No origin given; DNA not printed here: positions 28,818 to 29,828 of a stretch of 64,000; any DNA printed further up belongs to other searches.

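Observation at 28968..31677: Compact operon: CADD-like heme-oxygenase-like di-iron enzyme + AadA-like nucleotidyltransferase + membrane desaturase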

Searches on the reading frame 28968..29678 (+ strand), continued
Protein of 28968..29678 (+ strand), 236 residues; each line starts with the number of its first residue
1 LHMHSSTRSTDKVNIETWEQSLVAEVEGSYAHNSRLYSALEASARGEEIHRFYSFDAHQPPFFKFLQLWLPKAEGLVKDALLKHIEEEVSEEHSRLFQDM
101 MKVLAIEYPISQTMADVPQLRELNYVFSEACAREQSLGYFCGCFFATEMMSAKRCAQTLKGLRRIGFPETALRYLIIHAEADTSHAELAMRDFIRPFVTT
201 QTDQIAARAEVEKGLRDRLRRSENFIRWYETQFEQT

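Call 71: search_solved_structures(query=A1, max_evalue=1, show_alignments=5)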
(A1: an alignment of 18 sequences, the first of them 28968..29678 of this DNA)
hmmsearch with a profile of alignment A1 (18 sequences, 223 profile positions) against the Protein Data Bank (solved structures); distinct sequences matched with E-value up to 1: 18.
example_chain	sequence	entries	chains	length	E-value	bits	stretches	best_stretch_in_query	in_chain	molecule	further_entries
7twa_A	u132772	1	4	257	6e-08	35.7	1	65-204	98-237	4-chloro-allylglycine synthase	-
9n1a_A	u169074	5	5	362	6.8e-08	35.5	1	125-214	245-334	HrmI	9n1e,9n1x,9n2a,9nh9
3bjd_A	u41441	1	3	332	4.9e-06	29.4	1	70-170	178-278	Putative 3-oxoacyl-(acyl-carrier-protein) synthase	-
8w1q_A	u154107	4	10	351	5.6e-06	29.2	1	70-170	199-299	Pyrroloquinoline quinone (Coenzyme PQQ) biosynthesis protein C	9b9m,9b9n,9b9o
6m9r_A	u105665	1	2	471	0.00046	23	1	82-204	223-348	SznF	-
6m9s_A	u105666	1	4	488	0.00049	22.9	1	82-204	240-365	SznF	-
6vzy_A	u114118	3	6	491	0.00049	22.9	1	82-204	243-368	Cupin domain-containing diiron protein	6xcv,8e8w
4x3x_A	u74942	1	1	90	0.043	16.5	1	26-68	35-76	Activity-regulated cytoskeleton-associated protein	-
6gse_A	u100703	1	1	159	0.11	15.2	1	26-68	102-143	Activity-regulated cytoskeleton-associated protein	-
2b3a_A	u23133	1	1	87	0.23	14.1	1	52-118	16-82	Ral guanine nucleotide dissociation stimulator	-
9q8b_A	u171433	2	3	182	0.26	13.9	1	6-114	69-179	Methyl-accepting chemotaxis protein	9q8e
7r24_A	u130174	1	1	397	0.31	13.7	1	26-68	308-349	Activity-regulated cytoskeleton-associated protein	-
2rgf_A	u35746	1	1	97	0.31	13.7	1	52-118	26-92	RALGEF-RBD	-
1rax_A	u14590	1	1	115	0.47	13.1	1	52-118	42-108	PROTEIN (RA-DOMAIN OF RAL GUANOSINE DISSOCIATION STIMULATOR)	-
3b5o_A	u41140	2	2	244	0.53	12.9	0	50-98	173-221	CADD-like protein of unknown function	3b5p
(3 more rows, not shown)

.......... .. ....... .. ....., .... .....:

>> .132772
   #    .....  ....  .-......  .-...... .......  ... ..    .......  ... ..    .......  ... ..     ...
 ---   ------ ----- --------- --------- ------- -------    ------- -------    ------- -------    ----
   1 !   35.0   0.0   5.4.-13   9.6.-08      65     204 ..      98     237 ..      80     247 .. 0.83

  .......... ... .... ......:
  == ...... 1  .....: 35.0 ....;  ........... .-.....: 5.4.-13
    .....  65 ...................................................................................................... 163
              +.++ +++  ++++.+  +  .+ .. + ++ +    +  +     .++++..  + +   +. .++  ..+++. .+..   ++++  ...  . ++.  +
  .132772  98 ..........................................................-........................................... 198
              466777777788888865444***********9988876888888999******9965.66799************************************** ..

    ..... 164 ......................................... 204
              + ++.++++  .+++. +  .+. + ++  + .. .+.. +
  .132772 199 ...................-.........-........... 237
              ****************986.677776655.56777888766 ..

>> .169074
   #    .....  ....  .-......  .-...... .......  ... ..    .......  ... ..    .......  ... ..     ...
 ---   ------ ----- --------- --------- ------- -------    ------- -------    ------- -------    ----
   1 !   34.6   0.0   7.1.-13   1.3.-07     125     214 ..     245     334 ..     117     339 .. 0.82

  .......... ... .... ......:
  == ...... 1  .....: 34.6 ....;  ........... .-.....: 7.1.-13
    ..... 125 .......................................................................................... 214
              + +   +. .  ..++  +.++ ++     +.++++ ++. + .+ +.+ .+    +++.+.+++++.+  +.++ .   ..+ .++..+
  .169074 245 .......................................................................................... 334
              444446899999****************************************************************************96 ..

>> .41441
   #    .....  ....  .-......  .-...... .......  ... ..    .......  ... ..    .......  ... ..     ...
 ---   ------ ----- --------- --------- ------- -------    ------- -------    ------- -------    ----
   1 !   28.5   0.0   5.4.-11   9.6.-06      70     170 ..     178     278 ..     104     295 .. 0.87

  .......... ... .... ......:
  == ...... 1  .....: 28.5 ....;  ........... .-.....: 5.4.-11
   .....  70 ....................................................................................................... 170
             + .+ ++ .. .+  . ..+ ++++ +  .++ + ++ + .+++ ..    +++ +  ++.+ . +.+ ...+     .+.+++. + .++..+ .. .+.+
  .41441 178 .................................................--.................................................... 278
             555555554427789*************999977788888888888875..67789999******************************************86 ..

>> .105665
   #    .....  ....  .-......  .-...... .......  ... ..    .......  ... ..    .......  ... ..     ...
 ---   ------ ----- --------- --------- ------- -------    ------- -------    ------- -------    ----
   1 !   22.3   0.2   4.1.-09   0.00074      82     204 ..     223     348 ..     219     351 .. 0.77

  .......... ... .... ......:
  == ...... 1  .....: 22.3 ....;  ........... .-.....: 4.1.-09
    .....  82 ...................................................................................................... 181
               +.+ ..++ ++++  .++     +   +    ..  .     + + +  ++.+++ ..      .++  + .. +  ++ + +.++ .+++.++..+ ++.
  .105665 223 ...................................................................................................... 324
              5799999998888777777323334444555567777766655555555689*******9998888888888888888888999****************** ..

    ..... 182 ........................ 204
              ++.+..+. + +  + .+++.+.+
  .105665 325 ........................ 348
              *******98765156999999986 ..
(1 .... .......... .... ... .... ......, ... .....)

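Call 85: search_protein_families(library=padloc, proteins=[window:28968-29678:+], max_evalue=0.01)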
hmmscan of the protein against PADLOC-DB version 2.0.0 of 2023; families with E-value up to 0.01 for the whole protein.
window:28968-29678:+ (236 aa): 0 families
